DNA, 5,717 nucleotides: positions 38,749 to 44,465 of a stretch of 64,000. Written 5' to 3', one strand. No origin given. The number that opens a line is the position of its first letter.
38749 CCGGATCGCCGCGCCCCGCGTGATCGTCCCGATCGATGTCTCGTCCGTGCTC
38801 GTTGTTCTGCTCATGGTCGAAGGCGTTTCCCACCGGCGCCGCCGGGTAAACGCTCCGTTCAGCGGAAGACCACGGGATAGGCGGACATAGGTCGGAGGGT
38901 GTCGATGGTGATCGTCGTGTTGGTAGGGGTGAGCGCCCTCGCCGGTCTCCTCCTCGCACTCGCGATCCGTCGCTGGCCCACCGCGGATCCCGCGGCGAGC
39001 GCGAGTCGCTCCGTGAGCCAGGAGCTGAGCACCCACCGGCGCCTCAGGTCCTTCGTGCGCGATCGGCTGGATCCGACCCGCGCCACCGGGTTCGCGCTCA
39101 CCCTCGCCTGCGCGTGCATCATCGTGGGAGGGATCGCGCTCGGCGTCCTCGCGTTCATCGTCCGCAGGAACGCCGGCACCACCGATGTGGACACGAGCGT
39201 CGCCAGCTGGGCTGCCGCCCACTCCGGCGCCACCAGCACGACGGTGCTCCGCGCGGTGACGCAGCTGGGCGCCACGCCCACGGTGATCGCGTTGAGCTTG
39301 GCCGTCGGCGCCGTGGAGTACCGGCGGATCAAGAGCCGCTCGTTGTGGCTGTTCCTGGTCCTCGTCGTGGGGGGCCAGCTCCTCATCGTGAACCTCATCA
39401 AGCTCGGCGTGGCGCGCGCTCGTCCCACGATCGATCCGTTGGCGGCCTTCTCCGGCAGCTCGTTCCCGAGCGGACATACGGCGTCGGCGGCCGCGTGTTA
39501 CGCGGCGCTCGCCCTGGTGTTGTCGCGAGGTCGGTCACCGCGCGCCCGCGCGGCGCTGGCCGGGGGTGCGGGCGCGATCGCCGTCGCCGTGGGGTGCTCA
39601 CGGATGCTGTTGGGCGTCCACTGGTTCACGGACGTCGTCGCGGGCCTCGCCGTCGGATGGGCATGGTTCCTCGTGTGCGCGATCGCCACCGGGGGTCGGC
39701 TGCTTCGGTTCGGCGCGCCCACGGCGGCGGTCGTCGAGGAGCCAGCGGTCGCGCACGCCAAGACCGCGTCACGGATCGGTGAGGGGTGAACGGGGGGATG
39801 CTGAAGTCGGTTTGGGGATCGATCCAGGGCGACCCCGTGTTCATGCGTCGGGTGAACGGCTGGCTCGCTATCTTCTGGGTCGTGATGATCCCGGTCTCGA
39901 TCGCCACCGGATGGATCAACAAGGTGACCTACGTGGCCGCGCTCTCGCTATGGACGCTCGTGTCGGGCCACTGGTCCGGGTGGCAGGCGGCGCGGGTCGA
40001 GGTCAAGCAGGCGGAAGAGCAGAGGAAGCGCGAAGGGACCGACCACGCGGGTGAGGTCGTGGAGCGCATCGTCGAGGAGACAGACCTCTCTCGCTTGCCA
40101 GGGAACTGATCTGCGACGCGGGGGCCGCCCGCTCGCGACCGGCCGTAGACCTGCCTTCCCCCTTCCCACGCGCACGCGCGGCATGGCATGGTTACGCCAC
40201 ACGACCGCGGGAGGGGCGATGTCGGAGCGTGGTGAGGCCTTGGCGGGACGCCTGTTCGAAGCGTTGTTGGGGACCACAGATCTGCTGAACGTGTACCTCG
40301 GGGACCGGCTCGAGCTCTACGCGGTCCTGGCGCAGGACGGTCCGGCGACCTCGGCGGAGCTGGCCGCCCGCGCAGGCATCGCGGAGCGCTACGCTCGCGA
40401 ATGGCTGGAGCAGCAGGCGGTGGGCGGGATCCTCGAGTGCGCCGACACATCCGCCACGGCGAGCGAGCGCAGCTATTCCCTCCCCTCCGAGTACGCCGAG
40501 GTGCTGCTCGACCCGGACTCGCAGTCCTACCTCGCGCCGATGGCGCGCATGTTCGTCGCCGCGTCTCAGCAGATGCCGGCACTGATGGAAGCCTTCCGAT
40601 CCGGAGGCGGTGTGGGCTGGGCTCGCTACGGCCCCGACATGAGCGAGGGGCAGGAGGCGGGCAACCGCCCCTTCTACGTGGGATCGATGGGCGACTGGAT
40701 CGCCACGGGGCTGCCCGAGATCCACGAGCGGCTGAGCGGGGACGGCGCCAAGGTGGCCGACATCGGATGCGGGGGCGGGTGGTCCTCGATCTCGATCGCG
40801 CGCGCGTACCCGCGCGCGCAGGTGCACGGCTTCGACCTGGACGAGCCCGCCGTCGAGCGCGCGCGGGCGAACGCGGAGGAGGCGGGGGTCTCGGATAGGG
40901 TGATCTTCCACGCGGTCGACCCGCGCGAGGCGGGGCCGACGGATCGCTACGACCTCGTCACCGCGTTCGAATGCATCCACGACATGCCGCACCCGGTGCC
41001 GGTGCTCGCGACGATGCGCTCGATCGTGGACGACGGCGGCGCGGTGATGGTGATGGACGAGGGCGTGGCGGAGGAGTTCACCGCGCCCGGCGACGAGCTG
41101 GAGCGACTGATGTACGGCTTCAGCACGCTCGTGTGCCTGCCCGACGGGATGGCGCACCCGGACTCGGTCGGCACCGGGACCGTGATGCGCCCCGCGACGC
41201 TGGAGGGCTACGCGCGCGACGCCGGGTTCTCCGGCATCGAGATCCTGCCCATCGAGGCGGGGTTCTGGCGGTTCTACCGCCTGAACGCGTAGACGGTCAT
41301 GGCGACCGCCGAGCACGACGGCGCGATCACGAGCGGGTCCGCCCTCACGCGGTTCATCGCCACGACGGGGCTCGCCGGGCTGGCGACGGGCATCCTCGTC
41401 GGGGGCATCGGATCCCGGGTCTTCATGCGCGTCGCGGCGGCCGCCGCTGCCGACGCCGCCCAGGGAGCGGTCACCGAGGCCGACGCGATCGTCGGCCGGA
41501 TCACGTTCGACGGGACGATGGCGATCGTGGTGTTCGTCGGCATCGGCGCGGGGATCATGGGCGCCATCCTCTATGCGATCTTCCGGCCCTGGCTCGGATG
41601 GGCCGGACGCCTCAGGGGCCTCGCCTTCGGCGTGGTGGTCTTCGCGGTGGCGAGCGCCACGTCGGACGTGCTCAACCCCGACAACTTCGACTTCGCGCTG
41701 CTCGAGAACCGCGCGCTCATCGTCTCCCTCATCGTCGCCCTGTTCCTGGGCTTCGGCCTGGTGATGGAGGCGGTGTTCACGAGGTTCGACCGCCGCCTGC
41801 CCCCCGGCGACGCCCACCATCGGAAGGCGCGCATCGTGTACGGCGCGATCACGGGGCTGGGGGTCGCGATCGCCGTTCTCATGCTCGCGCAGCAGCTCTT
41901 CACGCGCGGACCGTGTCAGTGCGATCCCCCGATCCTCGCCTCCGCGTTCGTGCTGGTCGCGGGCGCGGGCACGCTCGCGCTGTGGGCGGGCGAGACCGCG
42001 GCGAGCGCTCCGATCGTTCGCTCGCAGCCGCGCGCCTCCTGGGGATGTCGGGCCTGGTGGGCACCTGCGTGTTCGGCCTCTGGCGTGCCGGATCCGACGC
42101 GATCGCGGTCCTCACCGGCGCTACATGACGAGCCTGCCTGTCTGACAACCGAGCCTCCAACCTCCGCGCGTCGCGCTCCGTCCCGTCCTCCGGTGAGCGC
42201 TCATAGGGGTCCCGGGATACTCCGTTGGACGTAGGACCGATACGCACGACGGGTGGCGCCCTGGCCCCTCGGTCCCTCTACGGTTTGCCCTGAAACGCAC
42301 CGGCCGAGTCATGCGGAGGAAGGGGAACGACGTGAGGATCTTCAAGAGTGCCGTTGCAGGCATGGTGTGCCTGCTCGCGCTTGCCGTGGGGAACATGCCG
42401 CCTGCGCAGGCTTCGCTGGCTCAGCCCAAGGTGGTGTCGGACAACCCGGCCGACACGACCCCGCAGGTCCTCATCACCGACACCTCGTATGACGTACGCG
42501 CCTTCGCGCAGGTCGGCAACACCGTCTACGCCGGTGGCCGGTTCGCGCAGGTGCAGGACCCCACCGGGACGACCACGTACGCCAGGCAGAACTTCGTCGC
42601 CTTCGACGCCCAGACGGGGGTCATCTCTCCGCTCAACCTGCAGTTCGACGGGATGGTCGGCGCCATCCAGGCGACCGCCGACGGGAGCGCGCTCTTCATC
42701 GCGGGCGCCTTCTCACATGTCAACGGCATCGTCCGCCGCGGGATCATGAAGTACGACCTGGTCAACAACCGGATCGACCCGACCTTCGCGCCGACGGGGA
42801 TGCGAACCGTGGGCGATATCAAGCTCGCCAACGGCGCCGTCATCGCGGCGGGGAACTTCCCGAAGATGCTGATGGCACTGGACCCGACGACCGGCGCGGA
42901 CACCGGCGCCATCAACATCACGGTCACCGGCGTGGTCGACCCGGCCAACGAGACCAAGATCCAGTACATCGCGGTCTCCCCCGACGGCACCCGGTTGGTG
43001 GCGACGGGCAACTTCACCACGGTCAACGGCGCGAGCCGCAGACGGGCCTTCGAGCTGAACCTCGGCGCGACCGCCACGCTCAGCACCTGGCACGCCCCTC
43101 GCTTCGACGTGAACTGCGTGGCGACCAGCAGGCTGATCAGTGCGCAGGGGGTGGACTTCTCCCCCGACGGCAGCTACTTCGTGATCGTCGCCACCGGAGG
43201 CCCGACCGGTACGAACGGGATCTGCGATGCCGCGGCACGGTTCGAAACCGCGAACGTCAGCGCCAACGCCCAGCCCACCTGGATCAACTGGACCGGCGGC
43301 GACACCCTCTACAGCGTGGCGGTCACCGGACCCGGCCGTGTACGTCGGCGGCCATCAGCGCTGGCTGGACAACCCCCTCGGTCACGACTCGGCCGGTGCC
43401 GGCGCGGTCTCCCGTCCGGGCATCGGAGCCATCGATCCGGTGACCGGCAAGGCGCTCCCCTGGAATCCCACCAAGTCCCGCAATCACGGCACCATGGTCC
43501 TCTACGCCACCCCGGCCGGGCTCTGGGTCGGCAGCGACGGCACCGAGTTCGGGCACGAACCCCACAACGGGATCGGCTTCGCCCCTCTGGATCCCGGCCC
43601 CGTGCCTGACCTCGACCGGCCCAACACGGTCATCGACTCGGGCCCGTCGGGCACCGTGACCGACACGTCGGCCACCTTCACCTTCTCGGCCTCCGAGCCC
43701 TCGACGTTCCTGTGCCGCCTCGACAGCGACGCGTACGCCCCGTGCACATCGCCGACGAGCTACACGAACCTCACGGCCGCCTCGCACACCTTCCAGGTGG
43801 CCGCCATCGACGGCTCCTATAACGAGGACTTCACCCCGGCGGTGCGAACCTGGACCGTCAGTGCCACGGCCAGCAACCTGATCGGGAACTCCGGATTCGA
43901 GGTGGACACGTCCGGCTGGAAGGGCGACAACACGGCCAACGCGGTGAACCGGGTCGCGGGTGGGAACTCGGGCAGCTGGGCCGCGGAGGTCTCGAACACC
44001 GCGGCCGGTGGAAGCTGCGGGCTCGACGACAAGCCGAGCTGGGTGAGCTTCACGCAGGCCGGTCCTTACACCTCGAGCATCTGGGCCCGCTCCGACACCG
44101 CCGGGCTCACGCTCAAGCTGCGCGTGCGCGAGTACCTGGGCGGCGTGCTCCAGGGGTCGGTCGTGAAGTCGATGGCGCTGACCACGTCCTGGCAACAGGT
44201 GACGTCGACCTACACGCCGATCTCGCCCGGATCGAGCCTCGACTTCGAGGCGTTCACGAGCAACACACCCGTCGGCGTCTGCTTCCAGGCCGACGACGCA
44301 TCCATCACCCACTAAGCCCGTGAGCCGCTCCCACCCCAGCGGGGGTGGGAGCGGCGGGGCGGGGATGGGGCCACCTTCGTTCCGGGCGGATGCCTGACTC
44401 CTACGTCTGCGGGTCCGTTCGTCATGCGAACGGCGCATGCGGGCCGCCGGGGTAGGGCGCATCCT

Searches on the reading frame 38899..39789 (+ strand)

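Call 81: search_protein_families(library=pfam, proteins=[window:38899-39789:+], max_evalue=0.0001)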
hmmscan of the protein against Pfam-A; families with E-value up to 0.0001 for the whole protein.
window:38899-39789:+ (296 aa): 1 family
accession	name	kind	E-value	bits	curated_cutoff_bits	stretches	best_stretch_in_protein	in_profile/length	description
PF01569.27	PAP2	-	9.6e-20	71.1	27.2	1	151-262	3-123/130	PAP2 superfamily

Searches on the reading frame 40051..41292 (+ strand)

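Call 81: search_protein_families(library=pfam, proteins=[window:40051-41292:+], max_evalue=0.0001)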
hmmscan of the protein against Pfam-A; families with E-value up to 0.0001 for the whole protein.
window:40051-41292:+ (413 aa): 10 families
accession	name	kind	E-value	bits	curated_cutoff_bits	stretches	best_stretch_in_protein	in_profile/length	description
PF13847.12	Methyltransf_31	-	7.7e-18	65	27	1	231-345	3-120/145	Methyltransferase domain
PF13649.12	Methyltransf_25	-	2.7e-15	57.2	27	1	235-330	1-97/97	Methyltransferase domain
PF13489.12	Methyltransf_23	-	6e-14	52.5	27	1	223-396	11-162/164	Methyltransferase domain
PF08242.18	Methyltransf_12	-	2.1e-13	51.3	30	1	237-331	2-97/98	Methyltransferase domain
PF21320.3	HTH_65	-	2.9e-13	50.2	24.1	1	81-152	7-73/75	Rv2258c-like winged HTH domain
PF08241.18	Methyltransf_11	-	2.6e-11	44.4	21.2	1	237-333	2-94/95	Methyltransferase domain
PF05175.20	MTS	-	1.1e-09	38.7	23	1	232-303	32-102/170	Methyltransferase small domain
PF06325.19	PrmA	-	1.7e-07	31.5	22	1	226-304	156-231/296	Ribosomal protein L11 methyltransferase (PrmA)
PF00891.24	Methyltransf_2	-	1.1e-06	28.6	22.3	1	234-367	65-193/210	O-methyltransferase domain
PF01209.24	Ubie_methyltran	-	7.9e-05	22.6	20.1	0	231-336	47-153/233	ubiE/COQ5 methyltransferase family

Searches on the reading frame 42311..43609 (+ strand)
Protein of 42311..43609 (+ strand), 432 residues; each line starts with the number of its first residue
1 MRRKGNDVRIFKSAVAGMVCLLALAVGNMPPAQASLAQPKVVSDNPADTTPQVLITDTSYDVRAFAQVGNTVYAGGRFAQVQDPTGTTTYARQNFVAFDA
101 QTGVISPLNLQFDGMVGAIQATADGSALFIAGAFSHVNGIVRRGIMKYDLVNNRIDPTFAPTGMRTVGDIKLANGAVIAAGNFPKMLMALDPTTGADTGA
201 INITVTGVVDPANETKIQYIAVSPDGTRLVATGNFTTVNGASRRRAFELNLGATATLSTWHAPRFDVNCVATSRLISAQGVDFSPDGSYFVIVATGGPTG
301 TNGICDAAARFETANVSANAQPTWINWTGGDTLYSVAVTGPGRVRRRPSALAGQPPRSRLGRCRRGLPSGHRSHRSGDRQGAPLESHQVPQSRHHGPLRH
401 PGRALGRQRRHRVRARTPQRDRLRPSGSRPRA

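Call 8: search_protein_families(library=pfam, proteins=[window:42311-43609:+], max_evalue=0.01)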
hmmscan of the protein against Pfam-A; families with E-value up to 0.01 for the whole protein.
window:42311-43609:+ (432 aa): 2 families
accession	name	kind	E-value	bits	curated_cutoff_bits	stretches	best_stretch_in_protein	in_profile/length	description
PF17164.10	DUF5122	-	0.00041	21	27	0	129-159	7-36/36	Domain of unknown function (DUF5122) beta-propeller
PF07676.18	PD40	-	0.0095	16.3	20.9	0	283-297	16-30/38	WD40-like Beta Propeller Repeat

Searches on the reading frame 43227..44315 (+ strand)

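Call 8: search_protein_families(library=pfam, proteins=[window:43227-44315:+], max_evalue=0.01)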
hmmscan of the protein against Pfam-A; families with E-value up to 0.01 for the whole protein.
window:43227-44315:+ (362 aa): 1 family
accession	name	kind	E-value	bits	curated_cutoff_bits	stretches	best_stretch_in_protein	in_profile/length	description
PF02018.23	CBM_4_9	-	2.3e-06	28.5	25.9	1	216-344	1-131/136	Carbohydrate binding domain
